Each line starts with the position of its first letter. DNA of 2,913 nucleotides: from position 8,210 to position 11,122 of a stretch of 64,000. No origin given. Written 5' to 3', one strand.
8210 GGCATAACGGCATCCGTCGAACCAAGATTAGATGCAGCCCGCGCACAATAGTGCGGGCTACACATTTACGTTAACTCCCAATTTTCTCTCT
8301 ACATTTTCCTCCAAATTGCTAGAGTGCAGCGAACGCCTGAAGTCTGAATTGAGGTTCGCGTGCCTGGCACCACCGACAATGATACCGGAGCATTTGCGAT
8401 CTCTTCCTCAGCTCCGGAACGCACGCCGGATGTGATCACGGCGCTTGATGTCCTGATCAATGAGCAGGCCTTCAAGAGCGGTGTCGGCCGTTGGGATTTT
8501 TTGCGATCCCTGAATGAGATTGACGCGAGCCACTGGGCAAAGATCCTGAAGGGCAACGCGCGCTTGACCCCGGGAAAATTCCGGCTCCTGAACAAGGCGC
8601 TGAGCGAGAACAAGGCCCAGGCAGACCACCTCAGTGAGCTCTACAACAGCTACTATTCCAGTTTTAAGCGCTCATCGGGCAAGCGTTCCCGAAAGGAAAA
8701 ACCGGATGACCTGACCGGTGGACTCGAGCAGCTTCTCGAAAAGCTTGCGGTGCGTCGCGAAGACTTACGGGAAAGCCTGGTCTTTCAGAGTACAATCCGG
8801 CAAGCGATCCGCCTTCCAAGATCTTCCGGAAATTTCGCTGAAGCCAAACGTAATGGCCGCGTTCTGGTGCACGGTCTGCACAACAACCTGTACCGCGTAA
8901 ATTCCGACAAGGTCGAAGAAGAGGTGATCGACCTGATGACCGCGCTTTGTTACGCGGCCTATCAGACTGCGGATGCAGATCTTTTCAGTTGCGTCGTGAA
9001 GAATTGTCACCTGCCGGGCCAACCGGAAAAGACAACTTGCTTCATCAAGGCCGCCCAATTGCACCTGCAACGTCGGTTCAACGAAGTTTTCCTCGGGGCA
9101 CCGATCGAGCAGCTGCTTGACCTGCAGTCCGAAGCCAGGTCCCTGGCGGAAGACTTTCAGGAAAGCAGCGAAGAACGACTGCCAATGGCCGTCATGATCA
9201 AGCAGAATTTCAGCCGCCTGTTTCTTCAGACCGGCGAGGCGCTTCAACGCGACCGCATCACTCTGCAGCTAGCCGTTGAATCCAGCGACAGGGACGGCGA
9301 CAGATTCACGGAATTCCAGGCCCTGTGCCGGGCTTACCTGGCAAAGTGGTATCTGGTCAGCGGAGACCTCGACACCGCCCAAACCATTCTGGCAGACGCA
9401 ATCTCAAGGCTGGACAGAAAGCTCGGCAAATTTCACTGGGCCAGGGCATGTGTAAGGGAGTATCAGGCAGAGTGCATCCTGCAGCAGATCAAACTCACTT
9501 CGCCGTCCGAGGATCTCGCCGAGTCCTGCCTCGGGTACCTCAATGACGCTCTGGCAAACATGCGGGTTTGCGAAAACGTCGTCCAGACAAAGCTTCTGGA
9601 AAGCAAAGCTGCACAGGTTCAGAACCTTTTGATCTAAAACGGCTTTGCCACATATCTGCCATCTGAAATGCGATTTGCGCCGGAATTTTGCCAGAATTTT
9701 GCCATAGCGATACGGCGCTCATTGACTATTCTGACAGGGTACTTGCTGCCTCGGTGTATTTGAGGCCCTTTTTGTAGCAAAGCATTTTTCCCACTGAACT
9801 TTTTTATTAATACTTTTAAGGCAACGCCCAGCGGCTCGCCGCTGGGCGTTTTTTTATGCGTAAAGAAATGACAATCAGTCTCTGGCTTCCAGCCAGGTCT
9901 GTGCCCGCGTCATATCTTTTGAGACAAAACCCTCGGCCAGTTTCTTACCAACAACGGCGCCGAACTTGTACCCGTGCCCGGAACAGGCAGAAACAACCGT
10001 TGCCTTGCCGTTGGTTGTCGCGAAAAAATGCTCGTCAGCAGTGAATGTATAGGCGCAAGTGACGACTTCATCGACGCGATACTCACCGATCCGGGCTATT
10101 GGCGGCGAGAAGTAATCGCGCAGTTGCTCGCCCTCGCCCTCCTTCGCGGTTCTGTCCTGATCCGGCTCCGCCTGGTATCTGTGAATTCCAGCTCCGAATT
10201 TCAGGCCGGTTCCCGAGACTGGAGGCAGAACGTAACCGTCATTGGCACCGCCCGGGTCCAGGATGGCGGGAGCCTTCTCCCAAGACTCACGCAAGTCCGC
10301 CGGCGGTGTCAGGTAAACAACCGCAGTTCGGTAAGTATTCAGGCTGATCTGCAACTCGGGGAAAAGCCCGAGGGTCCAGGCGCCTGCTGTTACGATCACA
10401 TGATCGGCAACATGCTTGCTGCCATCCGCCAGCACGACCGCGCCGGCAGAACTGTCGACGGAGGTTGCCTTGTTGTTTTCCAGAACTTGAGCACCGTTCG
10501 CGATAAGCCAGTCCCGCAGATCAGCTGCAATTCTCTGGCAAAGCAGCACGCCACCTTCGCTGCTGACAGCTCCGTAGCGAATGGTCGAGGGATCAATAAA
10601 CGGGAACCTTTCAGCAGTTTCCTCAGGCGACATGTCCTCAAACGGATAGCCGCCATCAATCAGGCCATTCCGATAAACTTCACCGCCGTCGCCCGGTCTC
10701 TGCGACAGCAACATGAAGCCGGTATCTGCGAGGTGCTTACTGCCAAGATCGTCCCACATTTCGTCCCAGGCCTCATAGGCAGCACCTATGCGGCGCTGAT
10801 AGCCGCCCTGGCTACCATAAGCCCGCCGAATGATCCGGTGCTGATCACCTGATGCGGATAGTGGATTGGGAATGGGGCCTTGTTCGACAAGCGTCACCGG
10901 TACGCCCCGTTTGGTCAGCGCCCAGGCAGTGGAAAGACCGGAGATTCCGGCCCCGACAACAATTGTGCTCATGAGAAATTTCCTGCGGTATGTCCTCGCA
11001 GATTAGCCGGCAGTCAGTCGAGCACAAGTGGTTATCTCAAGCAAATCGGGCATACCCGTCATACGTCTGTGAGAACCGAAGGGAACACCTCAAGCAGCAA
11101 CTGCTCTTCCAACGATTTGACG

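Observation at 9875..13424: ArsR(CC)-ArsP-transglutaminase-sarcosine-oxidase-like operon: possible undescribed organoarsenical pathway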

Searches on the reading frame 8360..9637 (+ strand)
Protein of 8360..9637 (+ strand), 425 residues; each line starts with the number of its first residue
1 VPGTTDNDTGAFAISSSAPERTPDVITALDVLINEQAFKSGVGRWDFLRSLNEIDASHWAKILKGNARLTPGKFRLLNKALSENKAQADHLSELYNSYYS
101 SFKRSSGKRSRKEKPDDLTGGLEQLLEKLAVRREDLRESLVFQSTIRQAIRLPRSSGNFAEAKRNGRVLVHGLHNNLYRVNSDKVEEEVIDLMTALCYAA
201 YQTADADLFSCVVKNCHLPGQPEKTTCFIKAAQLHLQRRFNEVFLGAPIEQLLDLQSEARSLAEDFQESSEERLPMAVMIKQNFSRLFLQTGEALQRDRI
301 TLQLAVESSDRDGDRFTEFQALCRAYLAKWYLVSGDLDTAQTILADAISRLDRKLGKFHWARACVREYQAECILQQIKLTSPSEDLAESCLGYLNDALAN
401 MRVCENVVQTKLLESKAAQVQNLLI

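Call 3: search_protein_families(library=pfam, proteins=[window:8360-9637:+], max_evalue=0.01)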
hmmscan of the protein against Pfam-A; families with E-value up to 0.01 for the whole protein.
window:8360-9637:+ (425 aa): 0 families

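Call 4: search_protein_families(library=ncbifam, proteins=[window:8360-9637:+], max_evalue=0.01)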
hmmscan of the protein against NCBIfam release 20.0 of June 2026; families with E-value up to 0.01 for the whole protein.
window:8360-9637:+ (425 aa): 1 family
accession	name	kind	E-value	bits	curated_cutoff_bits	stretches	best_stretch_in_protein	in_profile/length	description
NF040586.1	FxSxx_TPR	equivalog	0.00038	19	300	1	257-397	615-758/830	FxSxx-COOH system tetratricopeptide repeat protein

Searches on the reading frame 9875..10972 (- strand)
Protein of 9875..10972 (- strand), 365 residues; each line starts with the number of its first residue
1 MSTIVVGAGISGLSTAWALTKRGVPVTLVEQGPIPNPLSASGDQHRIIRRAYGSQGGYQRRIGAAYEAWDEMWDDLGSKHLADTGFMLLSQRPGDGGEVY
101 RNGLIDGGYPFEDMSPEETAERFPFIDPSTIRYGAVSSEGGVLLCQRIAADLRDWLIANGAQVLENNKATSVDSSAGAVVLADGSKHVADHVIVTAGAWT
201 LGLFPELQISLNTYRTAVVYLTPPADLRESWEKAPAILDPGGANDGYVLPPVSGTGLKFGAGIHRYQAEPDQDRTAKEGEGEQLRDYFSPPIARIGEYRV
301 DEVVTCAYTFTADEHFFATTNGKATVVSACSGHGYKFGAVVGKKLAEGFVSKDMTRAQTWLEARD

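Call 3: search_protein_families(library=pfam, proteins=[window:9875-10972:-], max_evalue=0.01)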
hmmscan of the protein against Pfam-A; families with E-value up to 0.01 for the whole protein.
window:9875-10972:- (365 aa): 12 families
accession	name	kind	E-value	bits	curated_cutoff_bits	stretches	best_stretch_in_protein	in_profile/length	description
PF01266.30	DAO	-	6.2e-40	138.2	27.9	1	4-347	3-352/353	FAD dependent oxidoreductase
PF13450.12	NAD_binding_8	-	2.9e-08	34.3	21.9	1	5-41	1-37/68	NAD(P)-binding Rossmann-like domain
PF01593.30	Amino_oxidase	-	6.9e-08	32.6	19.8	1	150-202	212-260/443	Flavin containing amine oxidoreductase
PF07992.20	Pyr_redox_2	-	1.8e-06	28.1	26.1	1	3-35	145-177/291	Pyridine nucleotide-disulphide oxidoreductase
PF01134.28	GIDA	-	4.1e-05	23.3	22.1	1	4-30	3-29/391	Glucose inhibited division protein A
PF00070.33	Pyr_redox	-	9.8e-05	23.2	22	1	3-33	2-32/82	Pyridine nucleotide-disulphide oxidoreductase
PF00890.30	FAD_binding_2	-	0.00013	21.7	20.4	1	4-33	3-32/414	FAD binding domain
PF01494.25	FAD_binding_3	-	0.00051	19.8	22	1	2-32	3-33/349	FAD binding domain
PF13454.12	NAD_binding_9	-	0.00092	19.7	21.8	0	5-34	2-35/155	FAD-NAD(P)-binding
PF01946.23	Thi4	-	0.001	18.8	26.2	0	3-31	20-49/235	Thi4 family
PF03486.20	HI0933_like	-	0.0065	16.4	50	0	2-33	2-33/244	HI0933-like protein Rossmann domain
PF05834.18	Lycopene_cycl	-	0.0068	16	23.4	0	4-34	3-35/380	Lycopene cyclase protein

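Call 4: search_protein_families(library=ncbifam, proteins=[window:9875-10972:-], max_evalue=0.01)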
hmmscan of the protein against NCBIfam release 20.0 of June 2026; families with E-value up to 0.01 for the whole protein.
window:9875-10972:- (365 aa): 53 families (the best 25 are shown)
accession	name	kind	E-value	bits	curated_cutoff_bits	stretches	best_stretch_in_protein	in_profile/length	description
NF008425.0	PRK11259.1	equivalog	1e-47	162.9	257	1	3-352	7-361/377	N-methyl-L-tryptophan oxidase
TIGR01377.1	soxA_mon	subfamily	5.8e-44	150.4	479.65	1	3-347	3-356/381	amino oxidase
TIGR03364.1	HpnW_proposed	hypoth_equivalog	7.5e-15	54.9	285.1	1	3-208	3-205/365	TIGR03364 family FAD-dependent oxidoreductase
NF002480.1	PRK01747.1-1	equivalog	1.2e-12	47.1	540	1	3-287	251-530/645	bifunctional tRNA (5-methylaminomethyl-2-thiouridine)(34)-methyltransferase MnmC2/FAD-dependent 5-carboxymethylaminomethyl-2-thiouridine(34)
TIGR02352.1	thiamin_ThiO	equivalog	4.4e-11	42.5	250.8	2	4-34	2-32/351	glycine oxidase ThiO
TIGR03197.1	MnmC_Cterm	equivalog_domain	1.9e-09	37.1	174.2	1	3-276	2-270/400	FAD-dependent 5-carboxymethylaminomethyl-2-thiouridine(34) oxidoreductase MnmC1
NF045637.1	carotdesatCrtDProt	equivalog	3.2e-08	32.6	580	1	4-34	2-32/485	1-hydroxycarotenoid 3,4-desaturase CrtD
NF005560.0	PRK07233.1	equivalog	4.2e-08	32.5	252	1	2-33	2-33/435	hypothetical protein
TIGR03467.1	HpnE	equivalog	4.4e-08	32.9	283.05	1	4-33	2-31/430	hydroxysqualene dehydroxylase HpnE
NF040813.1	pro_dh_Thprot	equivalog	9.7e-08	31.5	600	1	3-34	2-33/362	D-proline dehydrogenase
TIGR02734.1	crtI_fam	subfamily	2.5e-07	29.7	238.1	1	3-31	1-29/504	phytoene desaturase family protein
NF001933.0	PRK00711.1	subfamily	2.8e-07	29.9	383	1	1-35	1-35/429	D-amino acid dehydrogenase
NF050086.1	pipecolate_AmaA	exception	1.8e-06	26.8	600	1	3-36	28-61/425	L-pipecolate oxidase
NF005313.0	PRK06847.1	subfamily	1.4e-05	24.3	372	1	4-33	8-37/375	hypothetical protein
NF005720.0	PRK07538.1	subfamily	3.9e-05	22.7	400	1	2-38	4-40/418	hypothetical protein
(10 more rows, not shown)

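Call 12: search_solved_structures(query=window:9875-10972:-, max_evalue=0.00001, show_alignments=2)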
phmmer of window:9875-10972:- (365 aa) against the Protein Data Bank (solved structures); distinct sequences matched with E-value up to 0.00001: 17.
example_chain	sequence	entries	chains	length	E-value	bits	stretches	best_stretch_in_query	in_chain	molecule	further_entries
7exs_A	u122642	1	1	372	1.1e-32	116.8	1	3-347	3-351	Sarcosine oxidase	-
1l9c_A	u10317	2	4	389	6.3e-25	91.3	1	3-347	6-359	Monomeric Sarcosine Oxidase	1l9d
1el5_A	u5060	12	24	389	8e-25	90.9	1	3-347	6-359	SARCOSINE OXIDASE | SARCOSINE OXIDE | Monomeric sarcosine oxidase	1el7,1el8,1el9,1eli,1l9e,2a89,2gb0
9u3b_A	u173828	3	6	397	8.6e-25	90.8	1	3-347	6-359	Monomeric sarcosine oxidase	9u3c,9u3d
9u3f_A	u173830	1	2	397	1.4e-24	90.2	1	3-347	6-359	Monomeric sarcosine oxidase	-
1zov_A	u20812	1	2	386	1.4e-24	90.2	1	3-347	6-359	Monomeric sarcosine oxidase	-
9u3e_A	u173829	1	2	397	1.7e-24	89.9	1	3-347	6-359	Monomeric sarcosine oxidase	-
3bhf_A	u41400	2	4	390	2e-24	89.7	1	3-347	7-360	Monomeric sarcosine oxidase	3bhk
3m12_A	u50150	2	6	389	2.1e-24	89.6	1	3-347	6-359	Monomeric Sarcosine Oxidase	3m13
3m0o_A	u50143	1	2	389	5.2e-24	88.3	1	3-347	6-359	Monomeric sarcosine oxidase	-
2uzz_A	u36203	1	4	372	7e-11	45.1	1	3-349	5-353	N-METHYL-L-TRYPTOPHAN OXIDASE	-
5t1e_A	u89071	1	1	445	4.4e-08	35.9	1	3-204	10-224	Uncharacterized protein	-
5t1f_A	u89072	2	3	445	1.2e-07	34.5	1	3-204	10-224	Uncharacterized protein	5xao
8bjy_A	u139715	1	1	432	8.1e-07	31.7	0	4-209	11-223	Fructosyl Peptide Oxidase mutant (X02B)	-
6y4j_A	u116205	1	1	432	6.2e-06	28.8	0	4-209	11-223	Fructosyl Peptide Oxidase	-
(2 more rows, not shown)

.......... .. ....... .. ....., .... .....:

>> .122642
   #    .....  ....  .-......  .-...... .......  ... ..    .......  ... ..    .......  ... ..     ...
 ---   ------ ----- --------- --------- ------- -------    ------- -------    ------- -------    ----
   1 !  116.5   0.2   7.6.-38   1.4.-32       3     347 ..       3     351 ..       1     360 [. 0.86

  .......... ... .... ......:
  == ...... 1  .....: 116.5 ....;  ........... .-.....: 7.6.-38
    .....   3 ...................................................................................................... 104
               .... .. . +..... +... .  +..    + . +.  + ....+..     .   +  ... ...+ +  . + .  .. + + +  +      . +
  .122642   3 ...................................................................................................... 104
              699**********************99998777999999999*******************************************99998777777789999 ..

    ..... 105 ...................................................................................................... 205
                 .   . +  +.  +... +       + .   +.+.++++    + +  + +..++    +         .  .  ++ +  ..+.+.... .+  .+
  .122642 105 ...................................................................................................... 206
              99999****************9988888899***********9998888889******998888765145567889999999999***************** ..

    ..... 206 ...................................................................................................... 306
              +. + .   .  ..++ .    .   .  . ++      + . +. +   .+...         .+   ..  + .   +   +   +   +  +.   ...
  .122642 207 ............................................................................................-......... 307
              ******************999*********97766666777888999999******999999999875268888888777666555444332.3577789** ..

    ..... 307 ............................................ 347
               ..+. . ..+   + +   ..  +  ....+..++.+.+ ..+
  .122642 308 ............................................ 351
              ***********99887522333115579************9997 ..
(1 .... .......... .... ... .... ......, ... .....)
